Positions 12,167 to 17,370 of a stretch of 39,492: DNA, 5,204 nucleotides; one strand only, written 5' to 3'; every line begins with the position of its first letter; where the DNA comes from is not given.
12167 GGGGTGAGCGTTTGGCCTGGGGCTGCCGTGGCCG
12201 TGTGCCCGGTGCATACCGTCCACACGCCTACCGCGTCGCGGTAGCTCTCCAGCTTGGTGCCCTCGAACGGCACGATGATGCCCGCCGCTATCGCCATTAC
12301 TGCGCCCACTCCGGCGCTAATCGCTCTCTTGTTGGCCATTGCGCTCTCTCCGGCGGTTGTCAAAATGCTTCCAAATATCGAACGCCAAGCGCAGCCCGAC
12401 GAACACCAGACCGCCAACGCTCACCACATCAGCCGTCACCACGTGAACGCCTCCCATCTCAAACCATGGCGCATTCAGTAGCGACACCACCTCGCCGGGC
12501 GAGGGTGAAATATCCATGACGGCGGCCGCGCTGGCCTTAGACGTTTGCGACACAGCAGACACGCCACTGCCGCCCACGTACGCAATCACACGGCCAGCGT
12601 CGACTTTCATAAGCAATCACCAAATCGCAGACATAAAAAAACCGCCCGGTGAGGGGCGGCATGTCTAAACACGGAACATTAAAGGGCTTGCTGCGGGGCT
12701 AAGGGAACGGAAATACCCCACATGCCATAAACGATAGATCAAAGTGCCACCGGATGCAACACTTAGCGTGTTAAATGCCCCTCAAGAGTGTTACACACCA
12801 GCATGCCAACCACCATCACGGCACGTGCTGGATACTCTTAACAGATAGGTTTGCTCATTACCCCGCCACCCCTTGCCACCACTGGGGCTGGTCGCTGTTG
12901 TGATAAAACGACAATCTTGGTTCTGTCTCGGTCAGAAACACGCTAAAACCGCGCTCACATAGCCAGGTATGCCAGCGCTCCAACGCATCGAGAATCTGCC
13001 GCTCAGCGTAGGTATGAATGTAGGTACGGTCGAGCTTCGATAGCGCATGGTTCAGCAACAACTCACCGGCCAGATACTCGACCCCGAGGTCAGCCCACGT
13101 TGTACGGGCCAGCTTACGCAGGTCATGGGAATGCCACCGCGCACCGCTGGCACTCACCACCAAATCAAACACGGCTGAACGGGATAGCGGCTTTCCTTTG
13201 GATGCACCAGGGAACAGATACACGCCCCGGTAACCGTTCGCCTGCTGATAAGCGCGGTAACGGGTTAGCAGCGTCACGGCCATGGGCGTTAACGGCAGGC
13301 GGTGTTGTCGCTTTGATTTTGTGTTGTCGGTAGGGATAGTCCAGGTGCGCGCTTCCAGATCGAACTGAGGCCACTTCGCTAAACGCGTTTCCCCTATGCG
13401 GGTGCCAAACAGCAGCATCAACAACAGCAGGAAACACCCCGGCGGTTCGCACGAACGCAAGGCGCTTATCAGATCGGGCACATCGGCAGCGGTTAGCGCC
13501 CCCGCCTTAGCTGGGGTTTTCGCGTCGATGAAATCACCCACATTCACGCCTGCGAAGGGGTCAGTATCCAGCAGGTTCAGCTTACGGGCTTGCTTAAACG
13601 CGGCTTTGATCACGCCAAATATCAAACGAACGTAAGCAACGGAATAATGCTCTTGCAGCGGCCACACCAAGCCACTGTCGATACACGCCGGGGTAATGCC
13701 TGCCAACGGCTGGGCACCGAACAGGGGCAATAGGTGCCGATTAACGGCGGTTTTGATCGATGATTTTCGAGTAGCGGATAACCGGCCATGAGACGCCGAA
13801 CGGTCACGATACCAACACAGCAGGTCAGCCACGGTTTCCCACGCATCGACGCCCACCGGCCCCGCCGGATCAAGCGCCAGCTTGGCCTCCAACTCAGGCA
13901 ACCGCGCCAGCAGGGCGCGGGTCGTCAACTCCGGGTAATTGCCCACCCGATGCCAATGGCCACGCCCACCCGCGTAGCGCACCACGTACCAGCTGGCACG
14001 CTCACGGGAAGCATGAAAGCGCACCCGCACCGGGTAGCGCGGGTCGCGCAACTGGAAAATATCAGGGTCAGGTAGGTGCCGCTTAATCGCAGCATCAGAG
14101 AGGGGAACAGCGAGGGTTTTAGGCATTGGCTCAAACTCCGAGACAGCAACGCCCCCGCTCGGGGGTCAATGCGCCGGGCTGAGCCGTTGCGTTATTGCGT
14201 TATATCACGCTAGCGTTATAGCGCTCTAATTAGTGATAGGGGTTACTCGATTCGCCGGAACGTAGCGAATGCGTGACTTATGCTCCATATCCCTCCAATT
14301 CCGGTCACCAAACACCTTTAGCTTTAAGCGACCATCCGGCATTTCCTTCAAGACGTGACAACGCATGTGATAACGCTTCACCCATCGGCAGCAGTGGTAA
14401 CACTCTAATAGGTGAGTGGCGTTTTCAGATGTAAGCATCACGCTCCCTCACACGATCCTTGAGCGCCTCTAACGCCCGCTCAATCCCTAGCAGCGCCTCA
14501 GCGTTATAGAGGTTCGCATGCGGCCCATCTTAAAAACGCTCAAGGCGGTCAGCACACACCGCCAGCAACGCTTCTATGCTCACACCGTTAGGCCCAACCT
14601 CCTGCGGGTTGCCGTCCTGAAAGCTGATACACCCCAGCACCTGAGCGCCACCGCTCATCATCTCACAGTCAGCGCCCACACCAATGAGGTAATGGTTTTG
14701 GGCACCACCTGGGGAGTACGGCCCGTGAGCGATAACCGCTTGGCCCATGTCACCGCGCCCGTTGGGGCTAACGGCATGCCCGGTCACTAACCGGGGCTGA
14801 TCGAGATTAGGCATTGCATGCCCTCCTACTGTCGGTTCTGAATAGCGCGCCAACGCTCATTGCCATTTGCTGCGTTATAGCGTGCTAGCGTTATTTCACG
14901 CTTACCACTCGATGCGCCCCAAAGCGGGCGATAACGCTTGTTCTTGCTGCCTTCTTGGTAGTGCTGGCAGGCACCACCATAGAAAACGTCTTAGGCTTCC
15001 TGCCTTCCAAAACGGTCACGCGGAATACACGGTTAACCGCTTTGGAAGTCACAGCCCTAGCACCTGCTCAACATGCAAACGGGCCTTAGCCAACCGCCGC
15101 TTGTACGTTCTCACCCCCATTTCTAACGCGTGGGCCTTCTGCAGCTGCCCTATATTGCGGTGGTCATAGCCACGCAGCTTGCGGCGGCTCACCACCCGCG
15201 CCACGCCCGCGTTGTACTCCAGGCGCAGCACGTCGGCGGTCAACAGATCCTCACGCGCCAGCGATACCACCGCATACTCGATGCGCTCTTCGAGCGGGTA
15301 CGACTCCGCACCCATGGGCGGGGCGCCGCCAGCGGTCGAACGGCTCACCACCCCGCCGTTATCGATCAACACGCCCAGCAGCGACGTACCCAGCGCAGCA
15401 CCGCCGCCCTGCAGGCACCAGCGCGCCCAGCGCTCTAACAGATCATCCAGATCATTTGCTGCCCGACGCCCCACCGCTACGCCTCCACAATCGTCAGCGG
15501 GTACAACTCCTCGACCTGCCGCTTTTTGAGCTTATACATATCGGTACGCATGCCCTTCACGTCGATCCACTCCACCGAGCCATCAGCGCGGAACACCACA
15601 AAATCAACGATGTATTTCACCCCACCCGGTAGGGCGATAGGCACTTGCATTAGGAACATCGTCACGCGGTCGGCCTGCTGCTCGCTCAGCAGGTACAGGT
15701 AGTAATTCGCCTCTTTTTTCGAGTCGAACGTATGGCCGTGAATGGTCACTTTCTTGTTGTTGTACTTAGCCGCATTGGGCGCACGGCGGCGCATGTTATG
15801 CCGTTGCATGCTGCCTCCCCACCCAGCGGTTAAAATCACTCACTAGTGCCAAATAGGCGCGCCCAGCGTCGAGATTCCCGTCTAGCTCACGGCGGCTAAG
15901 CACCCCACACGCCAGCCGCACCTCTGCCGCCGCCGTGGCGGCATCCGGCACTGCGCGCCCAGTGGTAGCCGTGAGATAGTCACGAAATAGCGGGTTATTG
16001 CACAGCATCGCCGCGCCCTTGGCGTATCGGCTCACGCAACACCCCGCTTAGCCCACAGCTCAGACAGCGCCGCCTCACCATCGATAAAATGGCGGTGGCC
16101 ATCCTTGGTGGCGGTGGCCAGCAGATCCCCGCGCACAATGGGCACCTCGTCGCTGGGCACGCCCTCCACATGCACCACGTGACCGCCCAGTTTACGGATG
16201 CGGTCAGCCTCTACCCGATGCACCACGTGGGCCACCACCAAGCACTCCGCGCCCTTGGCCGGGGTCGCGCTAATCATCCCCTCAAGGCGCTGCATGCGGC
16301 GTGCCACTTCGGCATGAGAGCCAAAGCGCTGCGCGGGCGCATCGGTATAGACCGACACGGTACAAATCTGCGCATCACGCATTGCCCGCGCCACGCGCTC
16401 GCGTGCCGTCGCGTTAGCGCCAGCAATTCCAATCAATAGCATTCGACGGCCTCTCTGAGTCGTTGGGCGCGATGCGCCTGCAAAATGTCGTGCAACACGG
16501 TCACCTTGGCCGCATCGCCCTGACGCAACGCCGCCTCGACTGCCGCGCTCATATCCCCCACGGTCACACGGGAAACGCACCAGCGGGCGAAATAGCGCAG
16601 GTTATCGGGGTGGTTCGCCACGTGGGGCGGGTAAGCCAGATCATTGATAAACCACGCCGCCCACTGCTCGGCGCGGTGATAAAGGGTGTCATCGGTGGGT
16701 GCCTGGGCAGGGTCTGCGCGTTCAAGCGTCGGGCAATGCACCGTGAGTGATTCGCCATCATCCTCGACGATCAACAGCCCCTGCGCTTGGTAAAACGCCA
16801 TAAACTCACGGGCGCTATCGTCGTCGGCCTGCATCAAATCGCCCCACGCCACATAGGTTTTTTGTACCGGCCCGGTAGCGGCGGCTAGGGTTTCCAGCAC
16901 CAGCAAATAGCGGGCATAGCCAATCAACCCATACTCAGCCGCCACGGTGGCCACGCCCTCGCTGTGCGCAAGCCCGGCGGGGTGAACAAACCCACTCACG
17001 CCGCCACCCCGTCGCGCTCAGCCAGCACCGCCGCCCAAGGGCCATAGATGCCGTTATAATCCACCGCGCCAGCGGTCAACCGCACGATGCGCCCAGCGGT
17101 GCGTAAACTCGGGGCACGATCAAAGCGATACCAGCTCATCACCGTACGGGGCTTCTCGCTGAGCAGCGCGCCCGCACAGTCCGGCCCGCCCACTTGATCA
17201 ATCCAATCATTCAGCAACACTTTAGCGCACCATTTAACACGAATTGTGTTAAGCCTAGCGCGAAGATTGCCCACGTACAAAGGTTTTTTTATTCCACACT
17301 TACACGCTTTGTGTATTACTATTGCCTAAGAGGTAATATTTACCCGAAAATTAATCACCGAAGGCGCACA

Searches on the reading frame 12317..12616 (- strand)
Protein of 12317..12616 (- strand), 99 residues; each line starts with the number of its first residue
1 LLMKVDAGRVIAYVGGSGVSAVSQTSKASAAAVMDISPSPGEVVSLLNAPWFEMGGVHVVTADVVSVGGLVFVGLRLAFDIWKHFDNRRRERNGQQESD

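Call 7: search_protein_families(library=pfam, proteins=[window:12317-12616:-], max_evalue=0.01)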
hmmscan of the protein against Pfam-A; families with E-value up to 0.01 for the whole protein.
window:12317-12616:- (99 aa): 0 families

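Call 8: search_protein_families(library=phrogs, proteins=[window:12317-12616:-], max_evalue=0.001)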
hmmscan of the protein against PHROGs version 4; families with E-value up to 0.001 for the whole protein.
window:12317-12616:- (99 aa): 2 families
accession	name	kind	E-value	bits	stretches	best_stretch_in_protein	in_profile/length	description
phrog_27892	-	unknown function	2.5e-22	79.8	1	3-96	6-83/90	-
phrog_16891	-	unknown function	1.2e-09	39.2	1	3-90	1-76/78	-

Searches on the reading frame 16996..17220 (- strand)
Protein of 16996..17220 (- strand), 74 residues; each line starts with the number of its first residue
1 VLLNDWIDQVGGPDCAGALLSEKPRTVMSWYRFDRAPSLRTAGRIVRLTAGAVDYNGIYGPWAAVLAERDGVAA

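Call 28: search_protein_families(library=ncbifam, proteins=[window:16996-17220:-], max_evalue=0.01)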
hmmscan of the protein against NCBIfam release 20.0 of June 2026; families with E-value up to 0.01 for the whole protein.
window:16996-17220:- (74 aa): 0 families

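Call 67: search_solved_structures(query=window:16996-17220:-, max_evalue=5)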
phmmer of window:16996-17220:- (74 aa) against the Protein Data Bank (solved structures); distinct sequences matched with E-value up to 5: 1.
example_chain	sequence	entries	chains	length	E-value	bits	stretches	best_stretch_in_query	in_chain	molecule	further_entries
3e4r_A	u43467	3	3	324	0.47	14.3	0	22-57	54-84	Nitrate transport protein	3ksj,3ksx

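Call 75: search_protein_families(library=pfam, proteins=[window:16996-17220:-], max_evalue=1)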
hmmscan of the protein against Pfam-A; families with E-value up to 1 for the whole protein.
window:16996-17220:- (74 aa): 1 family
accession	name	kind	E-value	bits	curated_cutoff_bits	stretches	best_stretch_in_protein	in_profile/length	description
PF21125.3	MPN_2A_DUB_like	-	0.29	11.2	27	1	18-36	79-97/171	BRCA1-A complex subunit Abraxas 1 MPN domain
